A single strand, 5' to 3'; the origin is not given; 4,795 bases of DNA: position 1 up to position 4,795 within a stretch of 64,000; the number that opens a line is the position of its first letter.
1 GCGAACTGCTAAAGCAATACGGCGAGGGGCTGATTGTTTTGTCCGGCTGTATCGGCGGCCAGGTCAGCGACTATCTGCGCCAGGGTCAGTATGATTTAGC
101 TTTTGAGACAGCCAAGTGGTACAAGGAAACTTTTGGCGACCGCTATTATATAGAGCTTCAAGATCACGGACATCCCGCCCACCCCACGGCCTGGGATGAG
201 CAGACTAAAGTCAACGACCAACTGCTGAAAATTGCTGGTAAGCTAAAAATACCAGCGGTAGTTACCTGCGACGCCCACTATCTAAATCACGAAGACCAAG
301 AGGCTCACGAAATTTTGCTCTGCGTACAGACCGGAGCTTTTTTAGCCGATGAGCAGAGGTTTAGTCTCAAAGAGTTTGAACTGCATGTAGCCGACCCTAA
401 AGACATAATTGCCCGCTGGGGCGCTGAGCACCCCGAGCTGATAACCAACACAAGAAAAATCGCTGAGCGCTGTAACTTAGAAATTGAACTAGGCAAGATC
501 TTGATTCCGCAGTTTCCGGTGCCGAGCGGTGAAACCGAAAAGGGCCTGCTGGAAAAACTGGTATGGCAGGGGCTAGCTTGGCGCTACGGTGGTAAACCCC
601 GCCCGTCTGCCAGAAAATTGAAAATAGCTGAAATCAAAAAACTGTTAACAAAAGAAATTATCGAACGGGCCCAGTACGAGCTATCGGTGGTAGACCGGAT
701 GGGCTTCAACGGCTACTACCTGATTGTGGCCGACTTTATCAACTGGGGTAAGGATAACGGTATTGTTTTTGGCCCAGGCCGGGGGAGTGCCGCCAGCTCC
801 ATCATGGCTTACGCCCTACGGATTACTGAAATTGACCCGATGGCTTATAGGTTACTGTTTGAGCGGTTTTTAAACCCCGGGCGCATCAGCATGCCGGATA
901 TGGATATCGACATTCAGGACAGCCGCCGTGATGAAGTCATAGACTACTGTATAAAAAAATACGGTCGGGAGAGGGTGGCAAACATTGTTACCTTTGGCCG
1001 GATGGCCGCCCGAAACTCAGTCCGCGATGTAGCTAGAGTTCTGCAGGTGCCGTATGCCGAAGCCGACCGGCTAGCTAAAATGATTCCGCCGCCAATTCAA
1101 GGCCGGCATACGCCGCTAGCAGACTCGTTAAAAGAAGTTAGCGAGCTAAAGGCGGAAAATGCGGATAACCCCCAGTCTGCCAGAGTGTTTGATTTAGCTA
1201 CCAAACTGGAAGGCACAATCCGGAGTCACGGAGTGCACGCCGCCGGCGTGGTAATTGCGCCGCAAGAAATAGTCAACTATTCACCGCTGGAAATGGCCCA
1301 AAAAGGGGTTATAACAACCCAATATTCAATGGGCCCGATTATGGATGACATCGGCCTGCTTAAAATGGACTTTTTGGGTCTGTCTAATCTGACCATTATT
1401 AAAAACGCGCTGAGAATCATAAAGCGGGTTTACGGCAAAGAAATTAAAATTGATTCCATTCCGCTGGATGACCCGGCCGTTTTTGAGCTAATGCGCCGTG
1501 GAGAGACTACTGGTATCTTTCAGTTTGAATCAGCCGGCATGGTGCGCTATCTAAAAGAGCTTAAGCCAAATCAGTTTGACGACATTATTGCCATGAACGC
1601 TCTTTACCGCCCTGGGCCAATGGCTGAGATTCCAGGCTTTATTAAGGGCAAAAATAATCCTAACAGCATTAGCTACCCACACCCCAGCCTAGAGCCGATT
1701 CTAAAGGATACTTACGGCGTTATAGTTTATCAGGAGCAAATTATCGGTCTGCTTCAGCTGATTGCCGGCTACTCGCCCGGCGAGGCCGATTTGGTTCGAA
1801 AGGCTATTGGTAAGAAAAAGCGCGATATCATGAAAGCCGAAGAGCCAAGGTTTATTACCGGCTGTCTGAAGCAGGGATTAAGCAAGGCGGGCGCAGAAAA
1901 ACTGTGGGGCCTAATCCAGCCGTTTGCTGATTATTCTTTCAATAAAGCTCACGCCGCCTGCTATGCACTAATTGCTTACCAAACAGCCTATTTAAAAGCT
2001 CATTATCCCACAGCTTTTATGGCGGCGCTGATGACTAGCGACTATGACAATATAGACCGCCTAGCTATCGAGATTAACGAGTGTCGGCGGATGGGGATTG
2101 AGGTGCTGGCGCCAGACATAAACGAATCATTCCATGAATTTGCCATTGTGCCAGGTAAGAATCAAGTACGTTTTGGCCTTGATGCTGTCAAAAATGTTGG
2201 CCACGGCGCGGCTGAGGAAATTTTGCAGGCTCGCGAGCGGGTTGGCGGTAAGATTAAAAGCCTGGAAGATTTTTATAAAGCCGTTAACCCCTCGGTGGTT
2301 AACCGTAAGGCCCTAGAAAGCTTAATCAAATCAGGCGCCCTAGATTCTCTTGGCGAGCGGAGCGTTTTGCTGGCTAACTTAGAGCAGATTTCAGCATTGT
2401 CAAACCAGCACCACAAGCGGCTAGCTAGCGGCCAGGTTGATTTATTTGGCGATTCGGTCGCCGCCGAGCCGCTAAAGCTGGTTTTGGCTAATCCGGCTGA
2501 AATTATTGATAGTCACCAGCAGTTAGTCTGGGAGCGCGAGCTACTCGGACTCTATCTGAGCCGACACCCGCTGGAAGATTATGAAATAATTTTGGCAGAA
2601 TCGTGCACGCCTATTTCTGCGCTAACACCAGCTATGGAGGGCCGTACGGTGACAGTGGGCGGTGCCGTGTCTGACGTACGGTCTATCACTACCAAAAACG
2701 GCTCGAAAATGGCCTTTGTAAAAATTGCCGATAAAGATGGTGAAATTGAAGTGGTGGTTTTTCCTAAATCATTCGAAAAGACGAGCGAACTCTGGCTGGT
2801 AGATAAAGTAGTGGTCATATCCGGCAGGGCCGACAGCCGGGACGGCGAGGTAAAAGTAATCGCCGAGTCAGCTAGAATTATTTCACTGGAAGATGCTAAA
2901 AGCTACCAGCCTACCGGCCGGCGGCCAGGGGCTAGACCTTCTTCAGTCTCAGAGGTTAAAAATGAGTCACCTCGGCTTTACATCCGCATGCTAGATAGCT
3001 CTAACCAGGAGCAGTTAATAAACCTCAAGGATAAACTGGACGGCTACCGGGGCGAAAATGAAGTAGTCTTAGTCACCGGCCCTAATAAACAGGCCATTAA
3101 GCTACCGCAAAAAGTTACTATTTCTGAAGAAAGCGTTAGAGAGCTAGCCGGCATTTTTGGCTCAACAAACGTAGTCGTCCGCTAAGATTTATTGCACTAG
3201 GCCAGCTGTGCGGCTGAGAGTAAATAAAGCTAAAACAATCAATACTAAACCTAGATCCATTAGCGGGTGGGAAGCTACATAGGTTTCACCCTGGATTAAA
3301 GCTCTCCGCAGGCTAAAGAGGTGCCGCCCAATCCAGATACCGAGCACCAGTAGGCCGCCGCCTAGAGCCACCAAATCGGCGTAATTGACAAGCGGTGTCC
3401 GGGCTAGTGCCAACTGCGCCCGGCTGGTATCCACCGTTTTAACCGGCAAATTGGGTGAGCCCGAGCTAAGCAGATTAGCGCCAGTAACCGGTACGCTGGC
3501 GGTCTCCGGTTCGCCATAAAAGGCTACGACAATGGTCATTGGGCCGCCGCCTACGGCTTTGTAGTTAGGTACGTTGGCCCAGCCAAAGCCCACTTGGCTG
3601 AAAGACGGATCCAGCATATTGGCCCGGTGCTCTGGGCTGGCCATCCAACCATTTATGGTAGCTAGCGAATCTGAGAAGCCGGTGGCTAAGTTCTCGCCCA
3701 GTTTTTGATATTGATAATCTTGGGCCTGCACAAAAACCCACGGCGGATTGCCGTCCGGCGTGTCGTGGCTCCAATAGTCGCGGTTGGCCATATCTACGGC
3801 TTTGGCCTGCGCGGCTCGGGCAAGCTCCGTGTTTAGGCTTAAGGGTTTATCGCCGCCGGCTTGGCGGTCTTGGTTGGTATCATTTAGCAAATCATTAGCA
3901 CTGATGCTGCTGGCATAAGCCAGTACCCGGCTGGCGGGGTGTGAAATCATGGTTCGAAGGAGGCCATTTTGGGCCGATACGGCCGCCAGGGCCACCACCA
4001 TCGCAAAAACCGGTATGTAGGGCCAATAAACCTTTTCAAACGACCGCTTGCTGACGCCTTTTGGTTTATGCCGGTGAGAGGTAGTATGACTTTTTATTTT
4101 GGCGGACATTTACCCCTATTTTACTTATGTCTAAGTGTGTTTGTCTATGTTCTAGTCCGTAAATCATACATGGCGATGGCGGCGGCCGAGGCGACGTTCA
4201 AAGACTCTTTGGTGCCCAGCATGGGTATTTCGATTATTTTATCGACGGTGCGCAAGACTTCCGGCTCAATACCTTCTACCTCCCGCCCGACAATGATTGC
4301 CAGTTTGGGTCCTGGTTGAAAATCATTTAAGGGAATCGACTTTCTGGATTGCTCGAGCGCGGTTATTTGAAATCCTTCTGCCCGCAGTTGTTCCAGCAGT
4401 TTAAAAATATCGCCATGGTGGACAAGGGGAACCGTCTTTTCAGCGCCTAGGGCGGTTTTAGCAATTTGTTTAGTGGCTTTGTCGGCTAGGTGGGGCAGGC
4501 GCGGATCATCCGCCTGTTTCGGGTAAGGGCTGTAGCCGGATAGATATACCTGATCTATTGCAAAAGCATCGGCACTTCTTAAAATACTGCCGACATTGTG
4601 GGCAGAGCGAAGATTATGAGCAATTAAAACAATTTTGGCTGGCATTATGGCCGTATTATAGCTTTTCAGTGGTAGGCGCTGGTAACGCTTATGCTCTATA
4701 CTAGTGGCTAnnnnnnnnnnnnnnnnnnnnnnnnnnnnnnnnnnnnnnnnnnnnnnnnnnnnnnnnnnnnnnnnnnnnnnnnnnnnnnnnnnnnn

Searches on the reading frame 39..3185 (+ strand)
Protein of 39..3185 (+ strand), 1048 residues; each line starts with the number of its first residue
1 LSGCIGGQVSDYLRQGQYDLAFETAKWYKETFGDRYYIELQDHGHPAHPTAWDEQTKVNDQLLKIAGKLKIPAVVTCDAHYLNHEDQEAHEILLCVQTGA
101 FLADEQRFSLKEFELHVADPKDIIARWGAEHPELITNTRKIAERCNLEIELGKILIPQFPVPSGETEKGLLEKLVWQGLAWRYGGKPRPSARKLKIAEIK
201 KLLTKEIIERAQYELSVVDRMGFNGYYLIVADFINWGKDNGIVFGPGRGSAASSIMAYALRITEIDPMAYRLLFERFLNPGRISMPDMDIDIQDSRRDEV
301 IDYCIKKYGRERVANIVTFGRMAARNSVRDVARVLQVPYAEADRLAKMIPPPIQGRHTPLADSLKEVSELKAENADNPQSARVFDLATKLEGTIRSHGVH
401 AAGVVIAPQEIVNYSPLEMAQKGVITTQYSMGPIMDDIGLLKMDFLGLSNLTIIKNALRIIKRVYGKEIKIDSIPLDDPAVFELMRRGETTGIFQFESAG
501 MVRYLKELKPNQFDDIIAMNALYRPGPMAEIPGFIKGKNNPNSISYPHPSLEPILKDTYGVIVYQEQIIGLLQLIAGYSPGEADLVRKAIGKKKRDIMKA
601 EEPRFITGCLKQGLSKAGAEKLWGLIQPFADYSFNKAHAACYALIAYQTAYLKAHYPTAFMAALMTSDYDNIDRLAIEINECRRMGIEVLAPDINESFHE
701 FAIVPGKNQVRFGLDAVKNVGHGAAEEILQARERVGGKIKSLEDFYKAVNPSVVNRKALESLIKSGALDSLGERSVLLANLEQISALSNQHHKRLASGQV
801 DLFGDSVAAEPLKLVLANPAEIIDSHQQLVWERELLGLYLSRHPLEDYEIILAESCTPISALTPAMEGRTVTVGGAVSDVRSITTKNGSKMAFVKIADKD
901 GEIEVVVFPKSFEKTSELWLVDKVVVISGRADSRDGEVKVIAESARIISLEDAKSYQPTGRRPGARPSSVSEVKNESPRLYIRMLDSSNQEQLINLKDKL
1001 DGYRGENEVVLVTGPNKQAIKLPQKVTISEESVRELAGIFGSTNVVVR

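Call 34: search_protein_families(library=pfam, proteins=[window:39-3185:+], max_evalue=0.001)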
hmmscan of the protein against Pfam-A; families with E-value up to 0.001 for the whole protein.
window:39-3185:+ (1048 aa): 5 families
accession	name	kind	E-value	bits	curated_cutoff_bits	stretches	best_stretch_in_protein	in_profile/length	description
PF07733.18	DNA_pol3_alpha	-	1.8e-92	310.1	23.9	1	171-447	3-260/260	Bacterial DNA polymerase III alpha NTPase domain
PF17657.6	DNA_pol3_finger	-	4.6e-62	208.7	22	1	450-613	1-166/166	Bacterial DNA polymerase III alpha subunit finger domain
PF14579.12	HHH_6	-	7.7e-26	90.6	25.6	1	686-773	1-85/90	Helix-hairpin-helix motif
PF01336.31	tRNA_anti-codon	-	7.9e-14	51.8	27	1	871-948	1-75/75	OB-fold nucleic acid binding domain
PF02811.25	PHP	-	1.3e-05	26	26.4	1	1-43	121-164/164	PHP domain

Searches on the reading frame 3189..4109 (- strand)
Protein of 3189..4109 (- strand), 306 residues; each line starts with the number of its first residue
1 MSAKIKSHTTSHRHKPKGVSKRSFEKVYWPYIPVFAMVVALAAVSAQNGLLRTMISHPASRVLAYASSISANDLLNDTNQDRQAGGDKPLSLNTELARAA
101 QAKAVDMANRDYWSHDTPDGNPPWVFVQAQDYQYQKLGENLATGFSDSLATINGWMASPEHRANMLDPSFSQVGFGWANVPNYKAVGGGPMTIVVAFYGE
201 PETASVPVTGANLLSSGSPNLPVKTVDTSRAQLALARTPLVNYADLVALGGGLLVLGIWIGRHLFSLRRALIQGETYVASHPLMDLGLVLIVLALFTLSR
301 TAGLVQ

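Call 34: search_protein_families(library=pfam, proteins=[window:3189-4109:-], max_evalue=0.001)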
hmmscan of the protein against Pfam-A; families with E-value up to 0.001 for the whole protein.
window:3189-4109:- (306 aa): 1 family
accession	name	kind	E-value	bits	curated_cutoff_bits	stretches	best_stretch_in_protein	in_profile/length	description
PF00188.32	CAP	-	3.1e-21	76.8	21.1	1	75-185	1-110/117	Cysteine-rich secretory protein family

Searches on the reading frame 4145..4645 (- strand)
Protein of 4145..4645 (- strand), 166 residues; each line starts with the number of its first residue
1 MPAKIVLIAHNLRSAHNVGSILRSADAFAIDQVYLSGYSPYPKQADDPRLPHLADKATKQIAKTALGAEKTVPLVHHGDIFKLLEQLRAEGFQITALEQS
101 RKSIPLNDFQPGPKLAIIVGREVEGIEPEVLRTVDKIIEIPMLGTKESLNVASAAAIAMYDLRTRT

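Call 34: search_protein_families(library=pfam, proteins=[window:4145-4645:-], max_evalue=0.001)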
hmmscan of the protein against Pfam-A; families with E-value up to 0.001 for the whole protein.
window:4145-4645:- (166 aa): 1 family
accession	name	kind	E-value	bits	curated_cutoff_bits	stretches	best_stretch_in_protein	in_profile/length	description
PF00588.24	SpoU_methylase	-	4.3e-33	114.8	29.7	1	5-160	2-142/142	SpoU rRNA Methylase family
